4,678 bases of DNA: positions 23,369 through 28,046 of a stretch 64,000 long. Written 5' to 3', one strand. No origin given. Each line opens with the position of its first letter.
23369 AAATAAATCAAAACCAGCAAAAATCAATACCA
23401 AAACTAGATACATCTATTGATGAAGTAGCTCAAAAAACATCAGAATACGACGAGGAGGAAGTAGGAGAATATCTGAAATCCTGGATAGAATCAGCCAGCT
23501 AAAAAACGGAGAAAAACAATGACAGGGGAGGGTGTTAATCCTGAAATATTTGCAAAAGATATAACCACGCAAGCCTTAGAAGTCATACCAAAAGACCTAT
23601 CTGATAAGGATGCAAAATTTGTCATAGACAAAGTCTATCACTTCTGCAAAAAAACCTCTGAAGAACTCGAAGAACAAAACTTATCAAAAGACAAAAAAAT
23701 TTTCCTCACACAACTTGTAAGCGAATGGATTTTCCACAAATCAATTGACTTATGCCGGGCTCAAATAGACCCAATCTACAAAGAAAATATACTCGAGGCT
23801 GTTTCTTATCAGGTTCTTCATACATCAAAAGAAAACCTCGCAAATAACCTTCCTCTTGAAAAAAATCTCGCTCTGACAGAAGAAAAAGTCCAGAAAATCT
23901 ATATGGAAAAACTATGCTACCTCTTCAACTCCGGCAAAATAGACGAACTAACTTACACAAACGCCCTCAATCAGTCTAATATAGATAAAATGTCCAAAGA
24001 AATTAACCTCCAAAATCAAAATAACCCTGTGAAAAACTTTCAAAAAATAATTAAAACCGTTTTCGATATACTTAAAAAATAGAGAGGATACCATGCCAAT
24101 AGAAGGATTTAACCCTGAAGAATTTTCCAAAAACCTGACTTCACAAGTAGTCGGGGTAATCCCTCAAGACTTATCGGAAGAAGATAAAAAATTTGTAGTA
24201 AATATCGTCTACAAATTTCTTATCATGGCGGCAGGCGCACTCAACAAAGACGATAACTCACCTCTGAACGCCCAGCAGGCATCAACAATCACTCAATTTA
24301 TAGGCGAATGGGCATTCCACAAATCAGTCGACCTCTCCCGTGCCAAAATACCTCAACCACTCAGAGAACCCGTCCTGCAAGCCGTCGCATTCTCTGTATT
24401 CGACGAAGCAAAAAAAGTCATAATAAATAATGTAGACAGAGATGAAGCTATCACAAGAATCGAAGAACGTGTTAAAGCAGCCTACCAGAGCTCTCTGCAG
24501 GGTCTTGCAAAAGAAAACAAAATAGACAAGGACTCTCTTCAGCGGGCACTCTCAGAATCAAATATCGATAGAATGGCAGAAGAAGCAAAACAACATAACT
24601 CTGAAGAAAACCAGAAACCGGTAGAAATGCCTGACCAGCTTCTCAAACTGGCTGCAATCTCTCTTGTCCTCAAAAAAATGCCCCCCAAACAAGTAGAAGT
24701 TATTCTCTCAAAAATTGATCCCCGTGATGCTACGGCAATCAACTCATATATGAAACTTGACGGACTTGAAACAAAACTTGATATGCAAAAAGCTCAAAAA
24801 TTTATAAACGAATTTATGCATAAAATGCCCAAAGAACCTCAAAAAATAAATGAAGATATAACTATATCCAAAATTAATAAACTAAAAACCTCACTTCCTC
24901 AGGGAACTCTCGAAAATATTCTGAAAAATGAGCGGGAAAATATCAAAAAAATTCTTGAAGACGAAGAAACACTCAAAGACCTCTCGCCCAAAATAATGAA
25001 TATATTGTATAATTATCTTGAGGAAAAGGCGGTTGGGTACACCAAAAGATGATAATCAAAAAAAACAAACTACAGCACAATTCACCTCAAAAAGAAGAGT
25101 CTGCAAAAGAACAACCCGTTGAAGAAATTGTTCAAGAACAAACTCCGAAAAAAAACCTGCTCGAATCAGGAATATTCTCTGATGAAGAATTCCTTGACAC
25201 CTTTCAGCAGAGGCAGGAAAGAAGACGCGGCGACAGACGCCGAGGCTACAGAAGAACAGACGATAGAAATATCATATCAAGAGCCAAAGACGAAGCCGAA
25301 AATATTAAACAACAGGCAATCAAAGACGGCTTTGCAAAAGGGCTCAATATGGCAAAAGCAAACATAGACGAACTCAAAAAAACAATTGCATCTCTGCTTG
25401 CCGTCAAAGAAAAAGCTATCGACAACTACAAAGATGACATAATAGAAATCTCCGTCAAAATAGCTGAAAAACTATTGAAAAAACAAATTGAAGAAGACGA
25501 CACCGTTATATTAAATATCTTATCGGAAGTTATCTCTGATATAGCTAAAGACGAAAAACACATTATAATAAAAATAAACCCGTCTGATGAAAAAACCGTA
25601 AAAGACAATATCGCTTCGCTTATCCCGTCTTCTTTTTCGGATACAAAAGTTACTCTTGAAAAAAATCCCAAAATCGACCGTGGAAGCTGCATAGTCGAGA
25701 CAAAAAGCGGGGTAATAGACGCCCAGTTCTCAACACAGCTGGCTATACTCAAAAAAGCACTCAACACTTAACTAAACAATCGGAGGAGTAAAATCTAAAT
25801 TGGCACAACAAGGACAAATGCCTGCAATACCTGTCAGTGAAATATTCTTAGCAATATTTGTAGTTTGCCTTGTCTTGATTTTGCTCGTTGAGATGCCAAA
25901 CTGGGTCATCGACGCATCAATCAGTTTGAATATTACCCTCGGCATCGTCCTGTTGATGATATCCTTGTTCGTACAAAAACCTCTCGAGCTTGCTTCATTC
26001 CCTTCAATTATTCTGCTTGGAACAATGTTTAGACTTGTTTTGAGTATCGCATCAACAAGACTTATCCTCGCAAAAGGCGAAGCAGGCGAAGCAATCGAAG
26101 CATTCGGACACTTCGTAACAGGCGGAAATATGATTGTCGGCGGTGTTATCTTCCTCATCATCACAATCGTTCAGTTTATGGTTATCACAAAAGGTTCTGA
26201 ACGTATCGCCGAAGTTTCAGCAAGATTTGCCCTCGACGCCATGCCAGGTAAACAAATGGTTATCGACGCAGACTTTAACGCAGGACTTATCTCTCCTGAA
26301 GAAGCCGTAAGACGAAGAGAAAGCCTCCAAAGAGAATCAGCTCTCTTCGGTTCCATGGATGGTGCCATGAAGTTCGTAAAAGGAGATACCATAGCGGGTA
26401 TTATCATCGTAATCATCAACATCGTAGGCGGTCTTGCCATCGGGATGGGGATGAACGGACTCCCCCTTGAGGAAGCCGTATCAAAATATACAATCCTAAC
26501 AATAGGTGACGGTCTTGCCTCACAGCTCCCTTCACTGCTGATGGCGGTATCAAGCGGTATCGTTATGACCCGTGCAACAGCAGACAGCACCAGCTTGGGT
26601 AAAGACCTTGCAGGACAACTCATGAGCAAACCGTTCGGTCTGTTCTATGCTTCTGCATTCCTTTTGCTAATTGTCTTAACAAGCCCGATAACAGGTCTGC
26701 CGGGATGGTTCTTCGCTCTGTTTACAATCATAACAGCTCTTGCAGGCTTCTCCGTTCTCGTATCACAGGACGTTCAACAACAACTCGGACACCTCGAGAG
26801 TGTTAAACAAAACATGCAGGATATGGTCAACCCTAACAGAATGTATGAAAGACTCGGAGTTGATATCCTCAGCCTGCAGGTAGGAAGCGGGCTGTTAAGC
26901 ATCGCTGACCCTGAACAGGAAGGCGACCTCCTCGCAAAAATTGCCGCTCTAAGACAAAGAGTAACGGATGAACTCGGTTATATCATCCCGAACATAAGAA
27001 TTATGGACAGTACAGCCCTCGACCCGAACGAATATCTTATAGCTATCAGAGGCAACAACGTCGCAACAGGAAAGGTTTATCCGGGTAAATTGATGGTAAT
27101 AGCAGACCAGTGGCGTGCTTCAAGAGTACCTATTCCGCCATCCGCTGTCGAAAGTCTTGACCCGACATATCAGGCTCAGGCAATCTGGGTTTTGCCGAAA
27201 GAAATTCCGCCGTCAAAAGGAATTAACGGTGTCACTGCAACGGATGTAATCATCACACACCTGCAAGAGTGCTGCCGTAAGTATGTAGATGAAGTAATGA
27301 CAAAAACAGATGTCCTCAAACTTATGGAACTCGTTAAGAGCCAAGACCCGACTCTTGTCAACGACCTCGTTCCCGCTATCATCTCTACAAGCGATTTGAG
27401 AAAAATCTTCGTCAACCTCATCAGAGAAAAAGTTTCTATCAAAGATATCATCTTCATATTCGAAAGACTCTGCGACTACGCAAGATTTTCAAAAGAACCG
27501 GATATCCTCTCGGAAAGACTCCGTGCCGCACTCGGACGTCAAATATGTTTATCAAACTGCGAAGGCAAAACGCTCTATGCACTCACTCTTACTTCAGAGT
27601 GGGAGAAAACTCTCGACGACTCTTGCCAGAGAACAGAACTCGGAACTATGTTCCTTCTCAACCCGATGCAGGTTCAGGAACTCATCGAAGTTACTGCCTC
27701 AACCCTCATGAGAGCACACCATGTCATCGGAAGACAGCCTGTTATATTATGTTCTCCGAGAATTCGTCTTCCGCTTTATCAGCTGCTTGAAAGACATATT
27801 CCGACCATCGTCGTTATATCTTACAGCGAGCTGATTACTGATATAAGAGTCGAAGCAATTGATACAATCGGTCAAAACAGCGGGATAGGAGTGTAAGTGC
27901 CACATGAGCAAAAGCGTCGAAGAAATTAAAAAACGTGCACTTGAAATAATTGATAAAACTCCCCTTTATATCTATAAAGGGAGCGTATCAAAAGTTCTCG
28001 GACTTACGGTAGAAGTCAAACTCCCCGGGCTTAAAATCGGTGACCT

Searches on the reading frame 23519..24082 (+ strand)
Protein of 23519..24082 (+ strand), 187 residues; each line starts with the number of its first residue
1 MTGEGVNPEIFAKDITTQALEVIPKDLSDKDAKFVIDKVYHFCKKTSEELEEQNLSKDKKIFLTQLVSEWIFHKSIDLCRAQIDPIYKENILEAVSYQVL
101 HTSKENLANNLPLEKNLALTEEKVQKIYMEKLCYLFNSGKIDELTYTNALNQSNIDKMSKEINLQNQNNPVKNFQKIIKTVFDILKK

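Call 12: search_protein_families(library=pfam, proteins=[window:23519-24082:+], max_evalue=0.001)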
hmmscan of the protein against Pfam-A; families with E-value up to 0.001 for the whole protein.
window:23519-24082:+ (187 aa): 0 families

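Call 16: search_protein_families(library=pfam, proteins=[window:23519-24082:+], max_evalue=10)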
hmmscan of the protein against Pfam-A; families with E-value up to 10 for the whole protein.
window:23519-24082:+ (187 aa): 2 families
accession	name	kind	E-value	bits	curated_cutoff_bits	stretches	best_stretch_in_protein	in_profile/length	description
PF19383.4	DUF5958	-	0.028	15.2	23.6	1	115-179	21-85/125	Family of unknown function (DUF5958)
PF14288.11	FKS1_dom1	-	0.27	12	27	1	127-186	21-73/111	1,3-beta-glucan synthase subunit FKS1, domain-1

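Call 56: search_protein_families(library=ncbifam, proteins=[window:23519-24082:+], max_evalue=0.01)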
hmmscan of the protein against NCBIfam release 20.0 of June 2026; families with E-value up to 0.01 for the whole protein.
window:23519-24082:+ (187 aa): 0 families

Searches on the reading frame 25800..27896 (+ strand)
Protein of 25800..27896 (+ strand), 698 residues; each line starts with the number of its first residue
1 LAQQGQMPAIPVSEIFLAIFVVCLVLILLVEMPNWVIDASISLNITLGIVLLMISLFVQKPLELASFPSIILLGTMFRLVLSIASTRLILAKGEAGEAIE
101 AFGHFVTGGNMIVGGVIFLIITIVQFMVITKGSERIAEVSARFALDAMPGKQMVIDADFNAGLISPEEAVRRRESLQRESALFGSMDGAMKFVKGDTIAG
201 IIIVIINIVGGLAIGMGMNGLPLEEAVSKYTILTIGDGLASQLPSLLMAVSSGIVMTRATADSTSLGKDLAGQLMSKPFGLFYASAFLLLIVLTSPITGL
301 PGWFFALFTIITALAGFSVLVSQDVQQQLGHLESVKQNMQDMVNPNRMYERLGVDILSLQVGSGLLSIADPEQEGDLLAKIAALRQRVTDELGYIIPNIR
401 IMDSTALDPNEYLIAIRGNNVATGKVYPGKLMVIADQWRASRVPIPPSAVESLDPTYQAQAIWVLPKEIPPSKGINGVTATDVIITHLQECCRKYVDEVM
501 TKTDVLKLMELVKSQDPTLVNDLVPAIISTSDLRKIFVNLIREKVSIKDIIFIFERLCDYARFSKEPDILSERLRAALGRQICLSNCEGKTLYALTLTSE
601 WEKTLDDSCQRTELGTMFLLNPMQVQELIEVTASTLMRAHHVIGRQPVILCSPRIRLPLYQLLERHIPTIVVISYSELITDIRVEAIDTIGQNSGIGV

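Call 13: search_protein_families(library=pfam, proteins=[window:25800-27896:+], max_evalue=0.001)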
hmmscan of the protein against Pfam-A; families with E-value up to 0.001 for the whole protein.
window:25800-27896:+ (698 aa): 1 family
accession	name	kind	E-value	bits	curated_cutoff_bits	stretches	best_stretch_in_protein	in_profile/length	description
PF00771.25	FHIPEP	-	3.7e-211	703.6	29.1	1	25-682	2-656/657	FHIPEP family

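Call 28: search_solved_structures(query=window:25800-27896:+, show_alignments=0, max_evalue=1e-10)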
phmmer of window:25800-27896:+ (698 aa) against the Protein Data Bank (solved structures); distinct sequences matched with E-value up to 1e-10: 19.
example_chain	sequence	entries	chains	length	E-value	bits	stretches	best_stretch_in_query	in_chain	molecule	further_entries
36hw_A2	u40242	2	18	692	8.2e-129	433.8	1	19-691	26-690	Flagellar biosynthesis protein FlhA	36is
7amy_A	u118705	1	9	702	1e-116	393.9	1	18-693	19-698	Flagellar biosynthesis protein FlhA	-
7alw_A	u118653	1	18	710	6e-115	388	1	14-688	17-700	Low calcium response protein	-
12dv_B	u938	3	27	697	1.8e-107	363.4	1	13-690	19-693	Flagellar biosynthesis protein FlhA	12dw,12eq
7awa_A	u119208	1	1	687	6.7e-91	308.6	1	14-690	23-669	Secretion system apparatus protein SsaV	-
3mix_A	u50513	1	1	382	1.4e-55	191.9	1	334-689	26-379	Flagellar biosynthesis protein flhA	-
3myd_A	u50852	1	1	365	7.4e-41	143.3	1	347-691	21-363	Flagellar biosynthesis protein flhA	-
6ch1_A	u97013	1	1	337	1.1e-40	142.7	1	353-691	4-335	Flagellar biosynthesis protein FlhA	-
6ch2_A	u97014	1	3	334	1.5e-40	142.2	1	353-691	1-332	Flagellar biosynthesis protein FlhA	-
6ai0_A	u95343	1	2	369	3.2e-40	141.1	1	355-691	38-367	Flagellar biosynthesis protein FlhA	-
7ctn_A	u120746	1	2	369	3.5e-40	141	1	355-691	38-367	Flagellar biosynthesis protein FlhA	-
3a5i_A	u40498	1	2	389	3.7e-40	141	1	355-691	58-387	Flagellar biosynthesis protein flhA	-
6ch3_A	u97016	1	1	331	5.8e-40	140.3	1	355-691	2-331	Flagellar biosynthesis protein FlhA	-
6ai2_A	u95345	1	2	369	1.6e-39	138.9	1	355-691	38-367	Flagellar biosynthesis protein FlhA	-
6ai3_A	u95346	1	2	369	2.2e-39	138.4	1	355-691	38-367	Flagellar biosynthesis protein FlhA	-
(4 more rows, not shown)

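Call 34: search_solved_structures(query=window:25800-27896:+, show_alignments=1, max_evalue=1e-100)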
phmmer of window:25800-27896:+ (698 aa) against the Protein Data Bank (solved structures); distinct sequences matched with E-value up to 1e-100: 4.
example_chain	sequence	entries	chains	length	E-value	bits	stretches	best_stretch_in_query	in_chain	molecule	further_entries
36hw_A2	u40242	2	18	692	8.2e-129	433.8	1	19-691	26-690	Flagellar biosynthesis protein FlhA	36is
7amy_A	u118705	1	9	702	1e-116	393.9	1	18-693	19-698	Flagellar biosynthesis protein FlhA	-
7alw_A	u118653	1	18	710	6e-115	388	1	14-688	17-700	Low calcium response protein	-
12dv_B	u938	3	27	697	1.8e-107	363.4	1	13-690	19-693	Flagellar biosynthesis protein FlhA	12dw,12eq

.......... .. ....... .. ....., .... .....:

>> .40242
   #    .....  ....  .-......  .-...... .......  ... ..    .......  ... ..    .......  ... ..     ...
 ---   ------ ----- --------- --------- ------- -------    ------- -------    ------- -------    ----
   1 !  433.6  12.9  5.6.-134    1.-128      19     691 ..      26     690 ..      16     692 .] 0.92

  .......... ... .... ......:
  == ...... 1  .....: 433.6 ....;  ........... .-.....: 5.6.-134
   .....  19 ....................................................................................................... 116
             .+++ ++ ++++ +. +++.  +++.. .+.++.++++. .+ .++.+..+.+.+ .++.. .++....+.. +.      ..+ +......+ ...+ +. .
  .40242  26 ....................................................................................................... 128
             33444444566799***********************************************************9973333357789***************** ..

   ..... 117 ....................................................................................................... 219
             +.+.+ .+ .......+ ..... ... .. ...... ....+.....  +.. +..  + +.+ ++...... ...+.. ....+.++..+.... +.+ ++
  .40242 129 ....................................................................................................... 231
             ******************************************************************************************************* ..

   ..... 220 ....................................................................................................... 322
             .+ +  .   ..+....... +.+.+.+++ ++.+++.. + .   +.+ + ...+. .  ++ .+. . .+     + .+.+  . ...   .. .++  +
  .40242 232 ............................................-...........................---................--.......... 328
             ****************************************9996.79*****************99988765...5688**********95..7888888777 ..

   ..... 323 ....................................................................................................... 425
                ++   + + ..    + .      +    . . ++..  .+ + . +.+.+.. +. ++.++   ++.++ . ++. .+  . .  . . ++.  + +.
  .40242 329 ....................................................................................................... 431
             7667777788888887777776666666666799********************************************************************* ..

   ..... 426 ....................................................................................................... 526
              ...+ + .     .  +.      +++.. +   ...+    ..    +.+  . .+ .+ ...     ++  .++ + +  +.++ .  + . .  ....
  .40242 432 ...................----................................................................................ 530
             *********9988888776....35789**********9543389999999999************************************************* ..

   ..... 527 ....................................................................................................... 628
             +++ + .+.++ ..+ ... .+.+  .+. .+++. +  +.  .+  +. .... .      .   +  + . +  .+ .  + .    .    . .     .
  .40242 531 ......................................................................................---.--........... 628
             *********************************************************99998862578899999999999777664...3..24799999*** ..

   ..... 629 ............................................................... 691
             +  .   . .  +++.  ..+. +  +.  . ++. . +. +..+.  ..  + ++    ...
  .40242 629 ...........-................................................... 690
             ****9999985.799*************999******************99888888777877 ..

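Call 46: find_homologous_proteins(query=window:25800-27896:+)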
Query window:25800-27896:+ (698 aa): 8000 proteins with E <= 0.001 among 8000 candidates; the best 120 are listed.
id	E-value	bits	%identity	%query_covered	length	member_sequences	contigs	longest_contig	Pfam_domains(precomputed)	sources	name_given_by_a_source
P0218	0.0e+0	1507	100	100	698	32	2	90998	PF00771.26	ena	-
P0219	0.0e+0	1371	90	100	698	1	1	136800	PF00771.26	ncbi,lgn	-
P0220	0.0e+0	1230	82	98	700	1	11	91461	PF00771.26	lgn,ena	-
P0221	0.0e+0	1228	82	99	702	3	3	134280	PF00771.26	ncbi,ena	-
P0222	0.0e+0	1227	82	99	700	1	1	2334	PF00771.26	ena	-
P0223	0.0e+0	1223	81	99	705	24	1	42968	PF00771.26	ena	-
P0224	0.0e+0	1223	80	99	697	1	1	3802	PF00771.26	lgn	-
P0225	0.0e+0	1222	82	98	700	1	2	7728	PF00771.26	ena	-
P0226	0.0e+0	1222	82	98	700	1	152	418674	PF00771.26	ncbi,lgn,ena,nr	ncbi:TPA: FHIPEP family type III secretion protein [Candidatus Spyradomonas excrementavium]|nr:FHIPE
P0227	0.0e+0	1222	82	98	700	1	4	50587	PF00771.26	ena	-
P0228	0.0e+0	1222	82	98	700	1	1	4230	PF00771.26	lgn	-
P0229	0.0e+0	1222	82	98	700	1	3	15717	PF00771.26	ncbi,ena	-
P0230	0.0e+0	1222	82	98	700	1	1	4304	PF00771.26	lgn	-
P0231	0.0e+0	1222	82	98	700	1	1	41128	PF00771.26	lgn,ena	-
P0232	0.0e+0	1221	82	98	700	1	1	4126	PF00771.26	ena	-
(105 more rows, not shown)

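Call 56: search_protein_families(library=ncbifam, proteins=[window:25800-27896:+], max_evalue=0.01)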
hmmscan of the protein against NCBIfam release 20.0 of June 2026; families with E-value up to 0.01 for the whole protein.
window:25800-27896:+ (698 aa): 5 families
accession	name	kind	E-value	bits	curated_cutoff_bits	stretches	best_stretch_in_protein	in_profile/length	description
TIGR01398.1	FlhA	equivalog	2.5e-203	677.1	772.1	1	13-690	2-678/678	flagellar biosynthesis protein FlhA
TIGR01399.1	hrcV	equivalog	6.4e-174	580.1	692.25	1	13-690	3-677/677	type III secretion system export apparatus subunit SctV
NF011865.0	PRK15337.1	equivalog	8e-146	487.2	800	1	14-690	14-686/686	EscV/YscV/HrcV family type III secretion system export apparatus protein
NF009363.0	PRK12720.1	equivalog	1.2e-135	453.6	993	1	13-690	17-671/683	EscV/YscV/HrcV family type III secretion system export apparatus protein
NF004571.0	PRK05910.1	equivalog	3.9e-66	223.7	670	2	19-271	14-260/584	type III secretion system protein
